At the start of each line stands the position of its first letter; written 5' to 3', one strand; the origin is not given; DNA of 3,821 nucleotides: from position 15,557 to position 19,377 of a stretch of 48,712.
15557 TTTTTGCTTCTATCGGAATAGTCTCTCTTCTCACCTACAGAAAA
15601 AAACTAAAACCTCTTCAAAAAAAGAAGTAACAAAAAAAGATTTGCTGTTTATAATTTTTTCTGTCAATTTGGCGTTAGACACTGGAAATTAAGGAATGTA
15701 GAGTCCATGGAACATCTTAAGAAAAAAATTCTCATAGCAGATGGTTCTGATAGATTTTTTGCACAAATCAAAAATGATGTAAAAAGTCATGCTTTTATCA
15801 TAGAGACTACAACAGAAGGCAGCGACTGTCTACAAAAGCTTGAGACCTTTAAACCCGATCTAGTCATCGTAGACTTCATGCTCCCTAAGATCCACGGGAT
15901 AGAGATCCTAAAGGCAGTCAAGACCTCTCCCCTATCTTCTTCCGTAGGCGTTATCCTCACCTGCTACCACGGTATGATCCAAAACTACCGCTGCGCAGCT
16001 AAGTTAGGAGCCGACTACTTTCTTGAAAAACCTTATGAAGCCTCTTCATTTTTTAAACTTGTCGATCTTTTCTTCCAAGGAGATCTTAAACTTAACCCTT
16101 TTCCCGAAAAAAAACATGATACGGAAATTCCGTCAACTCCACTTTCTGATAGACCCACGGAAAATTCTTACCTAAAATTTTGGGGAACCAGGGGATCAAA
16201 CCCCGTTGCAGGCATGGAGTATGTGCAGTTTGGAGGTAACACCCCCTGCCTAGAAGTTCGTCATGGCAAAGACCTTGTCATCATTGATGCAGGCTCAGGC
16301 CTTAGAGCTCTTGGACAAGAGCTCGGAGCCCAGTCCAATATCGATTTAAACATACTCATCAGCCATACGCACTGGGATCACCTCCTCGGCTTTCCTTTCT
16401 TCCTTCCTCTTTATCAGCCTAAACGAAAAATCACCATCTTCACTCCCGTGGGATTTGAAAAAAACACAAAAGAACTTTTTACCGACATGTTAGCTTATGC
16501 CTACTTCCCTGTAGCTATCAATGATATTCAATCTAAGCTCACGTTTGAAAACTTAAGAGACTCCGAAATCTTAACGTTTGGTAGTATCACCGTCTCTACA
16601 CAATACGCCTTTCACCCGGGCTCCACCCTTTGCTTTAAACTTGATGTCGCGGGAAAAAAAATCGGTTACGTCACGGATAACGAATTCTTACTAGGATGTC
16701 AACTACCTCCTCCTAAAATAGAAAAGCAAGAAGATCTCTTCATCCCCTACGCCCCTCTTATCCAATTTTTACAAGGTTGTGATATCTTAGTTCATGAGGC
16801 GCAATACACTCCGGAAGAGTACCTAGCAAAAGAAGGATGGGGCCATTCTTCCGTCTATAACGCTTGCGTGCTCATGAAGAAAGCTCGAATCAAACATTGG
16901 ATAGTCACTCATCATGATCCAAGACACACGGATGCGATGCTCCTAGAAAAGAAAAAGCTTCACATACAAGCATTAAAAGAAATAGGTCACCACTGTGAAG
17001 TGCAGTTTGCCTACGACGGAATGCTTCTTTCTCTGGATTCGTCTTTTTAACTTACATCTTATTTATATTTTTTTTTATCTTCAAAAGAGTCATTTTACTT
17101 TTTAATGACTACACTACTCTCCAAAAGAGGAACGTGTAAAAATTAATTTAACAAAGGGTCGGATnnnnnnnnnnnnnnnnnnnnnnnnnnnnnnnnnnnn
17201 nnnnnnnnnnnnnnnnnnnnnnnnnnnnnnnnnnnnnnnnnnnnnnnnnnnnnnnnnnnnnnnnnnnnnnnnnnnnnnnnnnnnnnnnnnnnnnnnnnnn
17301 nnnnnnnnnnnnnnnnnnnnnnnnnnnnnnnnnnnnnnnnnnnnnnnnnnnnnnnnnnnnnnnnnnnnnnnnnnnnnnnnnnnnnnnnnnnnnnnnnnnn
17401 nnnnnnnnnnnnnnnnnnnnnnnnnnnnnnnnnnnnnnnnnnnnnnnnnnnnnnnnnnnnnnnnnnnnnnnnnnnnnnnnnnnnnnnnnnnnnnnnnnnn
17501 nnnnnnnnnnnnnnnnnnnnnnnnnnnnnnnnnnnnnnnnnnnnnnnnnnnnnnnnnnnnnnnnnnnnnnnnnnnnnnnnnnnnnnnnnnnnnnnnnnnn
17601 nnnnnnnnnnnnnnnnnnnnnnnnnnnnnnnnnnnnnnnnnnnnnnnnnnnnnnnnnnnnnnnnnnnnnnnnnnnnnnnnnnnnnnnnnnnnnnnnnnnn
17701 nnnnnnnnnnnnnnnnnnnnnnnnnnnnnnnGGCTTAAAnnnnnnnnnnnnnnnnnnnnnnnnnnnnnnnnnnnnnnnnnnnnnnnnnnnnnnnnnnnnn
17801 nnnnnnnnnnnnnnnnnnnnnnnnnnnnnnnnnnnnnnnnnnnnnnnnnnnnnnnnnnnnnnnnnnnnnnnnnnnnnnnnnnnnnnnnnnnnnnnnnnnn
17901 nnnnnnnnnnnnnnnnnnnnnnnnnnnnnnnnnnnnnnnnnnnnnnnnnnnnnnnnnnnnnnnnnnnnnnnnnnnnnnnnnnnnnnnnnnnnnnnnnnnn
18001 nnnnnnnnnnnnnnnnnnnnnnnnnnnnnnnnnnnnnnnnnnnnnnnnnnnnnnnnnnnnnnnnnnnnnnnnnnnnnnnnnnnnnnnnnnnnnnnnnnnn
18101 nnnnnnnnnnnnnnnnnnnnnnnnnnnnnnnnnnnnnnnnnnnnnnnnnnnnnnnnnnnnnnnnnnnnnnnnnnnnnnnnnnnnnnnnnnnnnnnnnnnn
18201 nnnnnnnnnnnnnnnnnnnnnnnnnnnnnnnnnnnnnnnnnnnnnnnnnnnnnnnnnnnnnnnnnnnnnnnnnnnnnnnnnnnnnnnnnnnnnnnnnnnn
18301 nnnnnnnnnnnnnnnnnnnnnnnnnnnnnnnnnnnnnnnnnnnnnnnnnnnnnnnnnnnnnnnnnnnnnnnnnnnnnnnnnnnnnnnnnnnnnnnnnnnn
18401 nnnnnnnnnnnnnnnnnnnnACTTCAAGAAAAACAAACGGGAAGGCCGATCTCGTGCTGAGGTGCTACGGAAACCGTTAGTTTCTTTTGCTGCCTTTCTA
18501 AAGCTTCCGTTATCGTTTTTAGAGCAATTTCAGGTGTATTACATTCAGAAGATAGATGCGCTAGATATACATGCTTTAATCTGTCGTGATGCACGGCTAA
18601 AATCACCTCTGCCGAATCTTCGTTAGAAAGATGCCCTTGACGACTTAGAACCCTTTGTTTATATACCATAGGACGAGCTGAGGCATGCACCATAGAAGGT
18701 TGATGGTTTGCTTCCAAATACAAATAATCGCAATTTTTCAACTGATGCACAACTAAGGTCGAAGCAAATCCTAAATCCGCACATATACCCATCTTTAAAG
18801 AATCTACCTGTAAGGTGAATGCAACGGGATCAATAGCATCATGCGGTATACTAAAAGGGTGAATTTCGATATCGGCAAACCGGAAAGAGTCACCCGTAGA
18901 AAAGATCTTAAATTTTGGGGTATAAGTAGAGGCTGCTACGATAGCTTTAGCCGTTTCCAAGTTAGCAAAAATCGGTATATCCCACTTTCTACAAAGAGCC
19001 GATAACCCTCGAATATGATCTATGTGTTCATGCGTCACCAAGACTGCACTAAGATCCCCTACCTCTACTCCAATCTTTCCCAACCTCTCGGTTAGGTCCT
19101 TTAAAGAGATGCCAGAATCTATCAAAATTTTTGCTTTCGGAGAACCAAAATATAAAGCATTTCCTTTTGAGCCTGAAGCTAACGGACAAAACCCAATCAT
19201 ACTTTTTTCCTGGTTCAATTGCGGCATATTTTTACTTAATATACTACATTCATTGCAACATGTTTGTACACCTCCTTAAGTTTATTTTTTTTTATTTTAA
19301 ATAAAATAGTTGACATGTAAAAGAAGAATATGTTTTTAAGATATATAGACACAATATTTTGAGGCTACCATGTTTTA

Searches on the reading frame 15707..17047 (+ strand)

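Call 50: search_protein_families(library=pfam, proteins=[window:15707-17047:+], max_evalue=0.00001)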
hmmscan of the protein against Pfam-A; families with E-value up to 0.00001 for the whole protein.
window:15707-17047:+ (447 aa): 2 families
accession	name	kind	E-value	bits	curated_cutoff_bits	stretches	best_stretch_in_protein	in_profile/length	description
PF00072.30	Response_reg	-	7.7e-17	61.9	30.2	1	8-118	1-109/111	Response regulator receiver domain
PF12706.13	Lactamase_B_2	-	5.5e-12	46.2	27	1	191-403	3-200/200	Beta-lactamase superfamily domain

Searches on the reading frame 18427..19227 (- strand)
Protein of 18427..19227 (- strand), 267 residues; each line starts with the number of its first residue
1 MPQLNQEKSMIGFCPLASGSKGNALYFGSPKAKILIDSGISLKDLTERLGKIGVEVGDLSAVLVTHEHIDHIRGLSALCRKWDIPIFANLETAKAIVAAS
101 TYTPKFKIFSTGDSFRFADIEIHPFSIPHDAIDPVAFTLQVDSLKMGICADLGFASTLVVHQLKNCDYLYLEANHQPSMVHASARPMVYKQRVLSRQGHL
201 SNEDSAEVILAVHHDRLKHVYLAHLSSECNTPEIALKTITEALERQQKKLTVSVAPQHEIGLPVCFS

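Call 51: search_protein_families(library=pfam, proteins=[window:18427-19227:-], max_evalue=0.00001)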
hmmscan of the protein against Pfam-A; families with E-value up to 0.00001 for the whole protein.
window:18427-19227:- (267 aa): 2 families
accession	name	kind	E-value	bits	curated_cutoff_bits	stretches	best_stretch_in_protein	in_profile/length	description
PF12706.13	Lactamase_B_2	-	9.5e-16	58.4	27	1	33-216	2-194/200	Beta-lactamase superfamily domain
PF00753.33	Lactamase_B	-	4.4e-15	56.6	22.7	1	22-111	6-96/196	Metallo-beta-lactamase superfamily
